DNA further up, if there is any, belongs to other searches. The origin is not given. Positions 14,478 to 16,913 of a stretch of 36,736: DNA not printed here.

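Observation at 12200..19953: Five-gene acetophenone-carboxylase-like operon (HyuA, gamma, HyuA, HyuB, 290-aa protein) with unknown substrate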

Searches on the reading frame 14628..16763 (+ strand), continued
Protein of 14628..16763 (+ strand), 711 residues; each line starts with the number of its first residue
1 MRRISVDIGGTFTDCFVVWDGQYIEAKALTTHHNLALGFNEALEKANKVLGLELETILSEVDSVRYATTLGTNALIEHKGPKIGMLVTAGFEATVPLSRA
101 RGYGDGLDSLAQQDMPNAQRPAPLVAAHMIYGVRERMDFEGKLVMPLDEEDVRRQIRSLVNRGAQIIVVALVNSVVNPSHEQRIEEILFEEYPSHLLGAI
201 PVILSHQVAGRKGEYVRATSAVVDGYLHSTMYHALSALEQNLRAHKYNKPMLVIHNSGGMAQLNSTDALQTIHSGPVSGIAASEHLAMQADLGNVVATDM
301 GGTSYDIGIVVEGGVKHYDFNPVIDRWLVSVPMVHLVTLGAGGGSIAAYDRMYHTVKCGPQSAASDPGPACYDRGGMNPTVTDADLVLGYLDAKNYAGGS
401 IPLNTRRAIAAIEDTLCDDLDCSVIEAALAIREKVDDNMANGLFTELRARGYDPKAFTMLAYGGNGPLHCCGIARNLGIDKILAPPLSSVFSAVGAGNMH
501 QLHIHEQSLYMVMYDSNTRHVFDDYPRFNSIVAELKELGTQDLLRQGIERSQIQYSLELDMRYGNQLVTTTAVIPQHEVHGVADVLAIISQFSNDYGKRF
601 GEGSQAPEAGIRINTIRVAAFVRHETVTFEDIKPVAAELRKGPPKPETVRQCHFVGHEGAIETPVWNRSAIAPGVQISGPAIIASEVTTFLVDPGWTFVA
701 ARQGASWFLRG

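Call 67: search_solved_structures(query=window:14628-16763:+, max_evalue=1e-75, show_alignments=5)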
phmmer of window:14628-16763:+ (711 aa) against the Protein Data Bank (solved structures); distinct sequences matched with E-value up to 1e-75: 5.
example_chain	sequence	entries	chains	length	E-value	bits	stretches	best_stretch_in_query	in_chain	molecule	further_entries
5l9w_B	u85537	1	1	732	3e-159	534.8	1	3-695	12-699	Acetophenone carboxylase gamma subunit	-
5svb_B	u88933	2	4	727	1.7e-85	291.1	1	4-696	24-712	Acetone carboxylase beta subunit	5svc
5m45_B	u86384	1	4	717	2.2e-85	290.7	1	4-696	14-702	Acetone carboxylase beta subunit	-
7hk5_A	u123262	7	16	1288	1.3e-80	274.9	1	1-699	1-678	N-methylhydantoinase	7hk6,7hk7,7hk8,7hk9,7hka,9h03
6yra_A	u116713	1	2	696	3.1e-79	270.3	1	3-698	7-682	5-oxoprolinase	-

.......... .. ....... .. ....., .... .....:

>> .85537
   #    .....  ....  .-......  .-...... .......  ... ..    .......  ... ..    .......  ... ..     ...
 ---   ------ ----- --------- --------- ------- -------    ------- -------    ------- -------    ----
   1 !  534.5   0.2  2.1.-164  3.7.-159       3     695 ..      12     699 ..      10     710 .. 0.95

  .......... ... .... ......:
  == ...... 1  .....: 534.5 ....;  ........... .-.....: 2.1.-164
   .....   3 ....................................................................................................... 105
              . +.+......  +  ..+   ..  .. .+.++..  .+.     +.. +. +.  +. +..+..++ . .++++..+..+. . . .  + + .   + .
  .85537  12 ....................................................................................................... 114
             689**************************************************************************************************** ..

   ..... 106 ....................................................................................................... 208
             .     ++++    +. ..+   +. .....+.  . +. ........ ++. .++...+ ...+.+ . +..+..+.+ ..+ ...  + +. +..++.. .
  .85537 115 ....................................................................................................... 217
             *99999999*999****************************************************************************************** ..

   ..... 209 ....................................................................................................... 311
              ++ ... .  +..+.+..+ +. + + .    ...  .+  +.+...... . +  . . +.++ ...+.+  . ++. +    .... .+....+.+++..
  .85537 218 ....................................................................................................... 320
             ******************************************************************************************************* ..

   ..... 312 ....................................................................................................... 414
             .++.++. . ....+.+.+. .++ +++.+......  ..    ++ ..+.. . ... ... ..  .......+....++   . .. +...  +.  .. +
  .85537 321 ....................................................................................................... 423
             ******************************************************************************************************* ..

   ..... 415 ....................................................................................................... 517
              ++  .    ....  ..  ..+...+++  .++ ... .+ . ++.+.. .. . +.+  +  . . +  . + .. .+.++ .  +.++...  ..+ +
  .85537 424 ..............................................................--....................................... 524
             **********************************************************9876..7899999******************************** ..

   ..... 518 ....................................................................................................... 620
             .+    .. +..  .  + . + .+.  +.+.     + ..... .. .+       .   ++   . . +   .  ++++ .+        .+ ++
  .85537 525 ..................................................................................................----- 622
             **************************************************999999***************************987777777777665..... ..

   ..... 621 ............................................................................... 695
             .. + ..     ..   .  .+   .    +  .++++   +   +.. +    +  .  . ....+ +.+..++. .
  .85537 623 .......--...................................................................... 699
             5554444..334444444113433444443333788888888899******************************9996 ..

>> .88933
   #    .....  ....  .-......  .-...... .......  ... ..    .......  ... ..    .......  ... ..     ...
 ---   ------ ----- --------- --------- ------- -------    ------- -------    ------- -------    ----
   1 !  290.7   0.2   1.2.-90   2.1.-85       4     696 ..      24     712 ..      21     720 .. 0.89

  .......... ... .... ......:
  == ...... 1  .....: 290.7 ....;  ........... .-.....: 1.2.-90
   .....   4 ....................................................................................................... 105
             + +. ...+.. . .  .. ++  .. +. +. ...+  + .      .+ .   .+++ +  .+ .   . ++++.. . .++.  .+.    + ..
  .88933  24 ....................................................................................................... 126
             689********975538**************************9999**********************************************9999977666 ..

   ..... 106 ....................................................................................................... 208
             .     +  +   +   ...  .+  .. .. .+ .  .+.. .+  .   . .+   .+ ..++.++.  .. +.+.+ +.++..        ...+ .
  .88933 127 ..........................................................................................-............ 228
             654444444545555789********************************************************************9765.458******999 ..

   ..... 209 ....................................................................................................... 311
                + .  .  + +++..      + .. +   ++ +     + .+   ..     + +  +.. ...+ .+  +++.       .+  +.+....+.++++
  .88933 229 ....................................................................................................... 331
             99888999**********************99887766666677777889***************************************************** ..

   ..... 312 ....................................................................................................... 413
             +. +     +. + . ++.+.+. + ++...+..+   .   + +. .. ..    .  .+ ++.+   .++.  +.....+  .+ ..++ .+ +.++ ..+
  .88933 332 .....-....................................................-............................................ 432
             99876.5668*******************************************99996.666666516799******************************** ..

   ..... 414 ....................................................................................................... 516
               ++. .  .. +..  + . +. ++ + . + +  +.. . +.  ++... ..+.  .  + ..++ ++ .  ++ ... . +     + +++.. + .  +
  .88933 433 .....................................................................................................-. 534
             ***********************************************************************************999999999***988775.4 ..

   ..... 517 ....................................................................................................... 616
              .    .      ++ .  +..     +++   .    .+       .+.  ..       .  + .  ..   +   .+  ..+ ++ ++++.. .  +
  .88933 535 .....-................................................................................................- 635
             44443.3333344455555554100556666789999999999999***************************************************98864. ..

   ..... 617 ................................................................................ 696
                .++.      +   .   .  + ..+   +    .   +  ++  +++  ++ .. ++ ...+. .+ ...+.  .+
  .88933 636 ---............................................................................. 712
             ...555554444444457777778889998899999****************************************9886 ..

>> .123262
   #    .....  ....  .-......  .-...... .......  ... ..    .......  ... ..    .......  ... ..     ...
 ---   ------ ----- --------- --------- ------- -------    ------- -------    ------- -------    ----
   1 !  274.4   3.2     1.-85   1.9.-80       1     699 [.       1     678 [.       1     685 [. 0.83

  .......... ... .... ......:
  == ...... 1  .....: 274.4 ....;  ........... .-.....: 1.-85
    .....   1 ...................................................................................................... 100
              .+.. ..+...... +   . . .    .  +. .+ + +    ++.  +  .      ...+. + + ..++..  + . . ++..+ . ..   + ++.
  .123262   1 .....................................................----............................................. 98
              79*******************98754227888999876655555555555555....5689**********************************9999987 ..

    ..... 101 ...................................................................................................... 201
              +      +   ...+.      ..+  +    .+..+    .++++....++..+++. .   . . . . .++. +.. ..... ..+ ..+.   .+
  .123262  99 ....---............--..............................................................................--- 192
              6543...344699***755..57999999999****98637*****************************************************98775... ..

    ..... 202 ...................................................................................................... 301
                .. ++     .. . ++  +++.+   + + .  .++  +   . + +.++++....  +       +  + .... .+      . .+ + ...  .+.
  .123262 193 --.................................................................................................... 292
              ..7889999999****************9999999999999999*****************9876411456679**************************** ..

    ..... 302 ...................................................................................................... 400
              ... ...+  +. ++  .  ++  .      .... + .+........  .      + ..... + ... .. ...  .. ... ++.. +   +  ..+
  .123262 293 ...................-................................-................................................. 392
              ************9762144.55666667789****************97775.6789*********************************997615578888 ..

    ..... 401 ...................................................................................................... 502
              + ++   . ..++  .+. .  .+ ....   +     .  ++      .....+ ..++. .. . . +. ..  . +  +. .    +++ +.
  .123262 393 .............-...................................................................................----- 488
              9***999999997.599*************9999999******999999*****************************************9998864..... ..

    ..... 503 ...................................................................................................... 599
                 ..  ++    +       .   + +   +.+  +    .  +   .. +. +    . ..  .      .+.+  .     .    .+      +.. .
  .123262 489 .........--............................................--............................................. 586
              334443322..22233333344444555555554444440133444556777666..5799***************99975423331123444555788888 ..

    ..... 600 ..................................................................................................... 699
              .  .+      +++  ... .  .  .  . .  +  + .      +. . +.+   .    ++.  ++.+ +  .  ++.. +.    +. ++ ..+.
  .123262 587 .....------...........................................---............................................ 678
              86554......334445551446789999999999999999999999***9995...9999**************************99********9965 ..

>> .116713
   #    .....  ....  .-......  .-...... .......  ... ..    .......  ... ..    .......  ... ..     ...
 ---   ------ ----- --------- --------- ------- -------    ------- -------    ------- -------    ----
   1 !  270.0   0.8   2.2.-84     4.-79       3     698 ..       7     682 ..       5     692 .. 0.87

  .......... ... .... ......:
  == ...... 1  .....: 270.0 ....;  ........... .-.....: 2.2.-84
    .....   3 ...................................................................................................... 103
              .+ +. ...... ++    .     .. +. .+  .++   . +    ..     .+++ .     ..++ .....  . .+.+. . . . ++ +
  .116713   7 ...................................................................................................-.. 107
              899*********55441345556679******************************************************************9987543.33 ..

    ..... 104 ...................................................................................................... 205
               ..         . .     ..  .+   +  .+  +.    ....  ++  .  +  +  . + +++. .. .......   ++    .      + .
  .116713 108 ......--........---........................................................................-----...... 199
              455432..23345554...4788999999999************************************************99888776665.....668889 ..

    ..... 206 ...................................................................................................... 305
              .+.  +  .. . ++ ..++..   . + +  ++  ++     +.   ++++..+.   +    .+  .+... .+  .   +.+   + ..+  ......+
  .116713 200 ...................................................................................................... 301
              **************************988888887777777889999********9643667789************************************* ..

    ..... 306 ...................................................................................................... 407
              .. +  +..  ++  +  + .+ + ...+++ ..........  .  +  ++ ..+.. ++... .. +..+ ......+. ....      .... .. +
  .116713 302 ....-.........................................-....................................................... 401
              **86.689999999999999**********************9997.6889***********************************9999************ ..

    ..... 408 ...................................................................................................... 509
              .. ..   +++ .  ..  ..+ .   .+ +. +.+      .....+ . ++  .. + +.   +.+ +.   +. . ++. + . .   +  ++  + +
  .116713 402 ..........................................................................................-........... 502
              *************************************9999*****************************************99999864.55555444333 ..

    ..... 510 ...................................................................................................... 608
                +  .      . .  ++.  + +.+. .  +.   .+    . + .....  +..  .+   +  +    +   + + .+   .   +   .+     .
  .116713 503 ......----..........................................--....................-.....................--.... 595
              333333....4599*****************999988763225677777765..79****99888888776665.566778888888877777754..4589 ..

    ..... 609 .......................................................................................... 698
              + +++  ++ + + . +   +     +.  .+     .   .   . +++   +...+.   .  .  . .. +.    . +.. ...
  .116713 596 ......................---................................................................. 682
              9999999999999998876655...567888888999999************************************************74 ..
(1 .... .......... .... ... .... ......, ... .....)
